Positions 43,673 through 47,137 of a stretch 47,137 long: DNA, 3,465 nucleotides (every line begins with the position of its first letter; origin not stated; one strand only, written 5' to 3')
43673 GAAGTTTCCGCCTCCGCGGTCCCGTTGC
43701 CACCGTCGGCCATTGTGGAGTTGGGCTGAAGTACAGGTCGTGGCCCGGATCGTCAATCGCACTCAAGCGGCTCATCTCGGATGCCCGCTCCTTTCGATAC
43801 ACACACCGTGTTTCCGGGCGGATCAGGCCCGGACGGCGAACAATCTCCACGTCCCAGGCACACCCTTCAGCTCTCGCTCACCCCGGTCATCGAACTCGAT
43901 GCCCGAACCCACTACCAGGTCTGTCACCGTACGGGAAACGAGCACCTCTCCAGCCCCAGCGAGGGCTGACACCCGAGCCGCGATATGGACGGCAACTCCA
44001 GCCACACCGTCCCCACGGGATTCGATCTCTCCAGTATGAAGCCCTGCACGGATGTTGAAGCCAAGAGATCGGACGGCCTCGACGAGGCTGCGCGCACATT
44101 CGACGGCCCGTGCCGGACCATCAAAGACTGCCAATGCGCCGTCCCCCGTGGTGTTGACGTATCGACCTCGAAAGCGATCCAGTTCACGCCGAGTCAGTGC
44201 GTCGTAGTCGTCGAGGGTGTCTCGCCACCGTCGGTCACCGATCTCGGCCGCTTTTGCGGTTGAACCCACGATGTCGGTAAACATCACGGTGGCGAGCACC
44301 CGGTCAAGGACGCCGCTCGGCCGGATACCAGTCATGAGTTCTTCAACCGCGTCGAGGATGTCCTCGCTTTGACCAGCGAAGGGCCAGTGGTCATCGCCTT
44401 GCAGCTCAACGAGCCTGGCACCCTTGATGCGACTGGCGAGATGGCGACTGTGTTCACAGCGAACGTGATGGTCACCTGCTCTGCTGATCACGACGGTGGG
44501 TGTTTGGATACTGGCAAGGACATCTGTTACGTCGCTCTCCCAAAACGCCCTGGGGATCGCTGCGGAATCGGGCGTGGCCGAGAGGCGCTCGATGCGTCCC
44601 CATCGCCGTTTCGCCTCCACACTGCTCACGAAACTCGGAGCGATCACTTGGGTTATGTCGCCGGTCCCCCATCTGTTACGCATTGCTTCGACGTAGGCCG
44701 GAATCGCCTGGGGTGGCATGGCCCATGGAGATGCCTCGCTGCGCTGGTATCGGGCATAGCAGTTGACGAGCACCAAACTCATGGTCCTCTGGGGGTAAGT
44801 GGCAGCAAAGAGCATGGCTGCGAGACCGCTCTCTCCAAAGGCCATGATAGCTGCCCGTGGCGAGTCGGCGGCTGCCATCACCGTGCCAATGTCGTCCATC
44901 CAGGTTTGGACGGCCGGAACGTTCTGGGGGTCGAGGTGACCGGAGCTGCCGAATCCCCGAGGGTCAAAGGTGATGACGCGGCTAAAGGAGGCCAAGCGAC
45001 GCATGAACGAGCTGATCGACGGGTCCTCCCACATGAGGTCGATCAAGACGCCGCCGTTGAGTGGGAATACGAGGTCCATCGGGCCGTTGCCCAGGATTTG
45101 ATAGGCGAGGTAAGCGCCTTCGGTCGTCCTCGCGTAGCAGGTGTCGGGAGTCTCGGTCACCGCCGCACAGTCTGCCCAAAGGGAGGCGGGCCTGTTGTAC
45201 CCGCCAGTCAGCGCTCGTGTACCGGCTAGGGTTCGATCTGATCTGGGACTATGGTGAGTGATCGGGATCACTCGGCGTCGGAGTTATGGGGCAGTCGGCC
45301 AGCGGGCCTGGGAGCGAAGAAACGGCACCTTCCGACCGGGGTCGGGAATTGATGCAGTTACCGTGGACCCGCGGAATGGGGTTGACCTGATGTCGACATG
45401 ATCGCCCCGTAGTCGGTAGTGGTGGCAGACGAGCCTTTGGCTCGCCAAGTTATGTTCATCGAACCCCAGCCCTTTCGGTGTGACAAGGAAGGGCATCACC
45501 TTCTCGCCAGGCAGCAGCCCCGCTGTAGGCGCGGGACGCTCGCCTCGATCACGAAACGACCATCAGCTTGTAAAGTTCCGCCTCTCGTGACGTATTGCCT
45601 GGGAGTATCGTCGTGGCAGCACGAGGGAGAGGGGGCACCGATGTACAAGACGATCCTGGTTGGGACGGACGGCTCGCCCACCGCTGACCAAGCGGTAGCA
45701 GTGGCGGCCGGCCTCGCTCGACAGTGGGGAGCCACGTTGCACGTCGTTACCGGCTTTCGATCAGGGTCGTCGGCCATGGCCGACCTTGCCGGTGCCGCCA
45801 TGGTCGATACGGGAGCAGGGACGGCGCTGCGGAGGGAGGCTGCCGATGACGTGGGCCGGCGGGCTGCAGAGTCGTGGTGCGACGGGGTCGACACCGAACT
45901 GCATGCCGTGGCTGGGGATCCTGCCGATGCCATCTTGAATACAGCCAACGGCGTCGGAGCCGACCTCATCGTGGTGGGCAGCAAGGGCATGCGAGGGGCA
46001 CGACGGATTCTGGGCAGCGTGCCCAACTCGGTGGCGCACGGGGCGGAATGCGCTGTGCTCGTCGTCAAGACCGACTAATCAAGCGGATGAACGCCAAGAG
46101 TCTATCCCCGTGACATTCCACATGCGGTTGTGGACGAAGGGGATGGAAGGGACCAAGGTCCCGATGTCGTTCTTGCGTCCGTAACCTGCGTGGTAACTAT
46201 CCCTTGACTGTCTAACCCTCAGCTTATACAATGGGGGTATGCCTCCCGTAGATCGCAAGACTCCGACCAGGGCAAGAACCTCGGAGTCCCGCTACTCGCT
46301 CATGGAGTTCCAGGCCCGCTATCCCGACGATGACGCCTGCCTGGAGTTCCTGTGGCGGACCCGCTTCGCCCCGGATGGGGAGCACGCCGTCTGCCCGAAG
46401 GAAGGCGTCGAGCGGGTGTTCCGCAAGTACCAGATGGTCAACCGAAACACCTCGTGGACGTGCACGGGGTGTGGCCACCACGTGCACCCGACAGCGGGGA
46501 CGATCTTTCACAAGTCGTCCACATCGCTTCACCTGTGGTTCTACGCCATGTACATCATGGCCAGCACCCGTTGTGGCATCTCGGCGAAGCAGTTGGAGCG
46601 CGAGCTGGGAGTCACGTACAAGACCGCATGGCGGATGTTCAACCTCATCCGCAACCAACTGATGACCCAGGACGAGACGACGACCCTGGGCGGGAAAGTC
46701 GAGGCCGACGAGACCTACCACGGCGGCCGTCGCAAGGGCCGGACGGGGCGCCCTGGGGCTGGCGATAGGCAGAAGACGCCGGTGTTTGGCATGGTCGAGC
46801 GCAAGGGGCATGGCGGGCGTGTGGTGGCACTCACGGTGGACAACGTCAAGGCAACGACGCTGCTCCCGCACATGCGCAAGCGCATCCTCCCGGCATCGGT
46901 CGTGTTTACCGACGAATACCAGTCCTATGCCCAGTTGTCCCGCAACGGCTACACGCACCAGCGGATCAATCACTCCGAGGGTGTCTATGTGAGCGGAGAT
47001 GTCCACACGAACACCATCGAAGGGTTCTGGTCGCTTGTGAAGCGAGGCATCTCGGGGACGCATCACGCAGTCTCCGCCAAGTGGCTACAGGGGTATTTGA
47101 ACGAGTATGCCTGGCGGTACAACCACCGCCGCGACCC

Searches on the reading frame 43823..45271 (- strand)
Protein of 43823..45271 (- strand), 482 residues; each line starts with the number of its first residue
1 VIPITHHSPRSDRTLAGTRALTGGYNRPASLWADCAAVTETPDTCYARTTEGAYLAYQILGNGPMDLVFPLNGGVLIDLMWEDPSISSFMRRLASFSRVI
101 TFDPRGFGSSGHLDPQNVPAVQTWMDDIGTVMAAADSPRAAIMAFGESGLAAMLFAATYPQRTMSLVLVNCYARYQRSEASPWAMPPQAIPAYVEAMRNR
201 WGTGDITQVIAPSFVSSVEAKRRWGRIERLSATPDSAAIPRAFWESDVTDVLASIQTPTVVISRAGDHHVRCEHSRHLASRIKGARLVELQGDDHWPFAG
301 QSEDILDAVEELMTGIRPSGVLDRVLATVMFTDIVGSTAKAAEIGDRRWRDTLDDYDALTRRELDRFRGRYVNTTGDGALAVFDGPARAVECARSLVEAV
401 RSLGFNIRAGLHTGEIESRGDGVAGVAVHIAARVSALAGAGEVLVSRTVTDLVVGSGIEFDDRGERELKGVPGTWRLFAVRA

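Call 40: search_protein_families(library=pfam, proteins=[window:43823-45271:-], max_evalue=0.001)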
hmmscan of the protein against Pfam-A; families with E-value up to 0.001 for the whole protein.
window:43823-45271:- (482 aa): 4 families
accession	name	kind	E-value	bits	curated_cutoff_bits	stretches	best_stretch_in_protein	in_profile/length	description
PF00211.25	Guanylate_cyc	-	2.1e-09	37.7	21.9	1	328-475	10-176/183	Adenylate and Guanylate cyclase catalytic domain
PF12697.13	Abhydrolase_6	-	2.8e-08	35.1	26.3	1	79-305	12-214/217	Alpha/beta hydrolase family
PF12146.15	Hydrolase_4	-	6.5e-08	32.6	27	1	98-284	33-219/239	Serine aminopeptidase, S33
PF00561.26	Abhydrolase_1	-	1.6e-06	28.4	25.8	1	98-298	29-241/245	alpha/beta hydrolase fold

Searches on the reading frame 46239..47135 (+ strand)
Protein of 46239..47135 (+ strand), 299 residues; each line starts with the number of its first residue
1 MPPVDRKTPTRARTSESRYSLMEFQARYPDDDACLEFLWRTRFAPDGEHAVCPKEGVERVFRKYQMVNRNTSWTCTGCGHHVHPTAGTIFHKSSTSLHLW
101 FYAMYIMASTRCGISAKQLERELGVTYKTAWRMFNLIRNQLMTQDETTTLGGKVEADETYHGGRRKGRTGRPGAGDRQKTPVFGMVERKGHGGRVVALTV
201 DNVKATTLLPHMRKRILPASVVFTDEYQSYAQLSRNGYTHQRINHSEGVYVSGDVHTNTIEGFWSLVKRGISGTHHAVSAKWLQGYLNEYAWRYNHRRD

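Call 63: search_protein_families(library=pfam, proteins=[window:46239-47135:+], max_evalue=0.001)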
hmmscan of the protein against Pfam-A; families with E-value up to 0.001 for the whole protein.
window:46239-47135:+ (299 aa): 1 family
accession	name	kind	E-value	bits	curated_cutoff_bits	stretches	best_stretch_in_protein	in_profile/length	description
PF12762.13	DDE_Tnp_IS1595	-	6e-47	159.9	27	1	150-295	2-153/153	ISXO2-like transposase domain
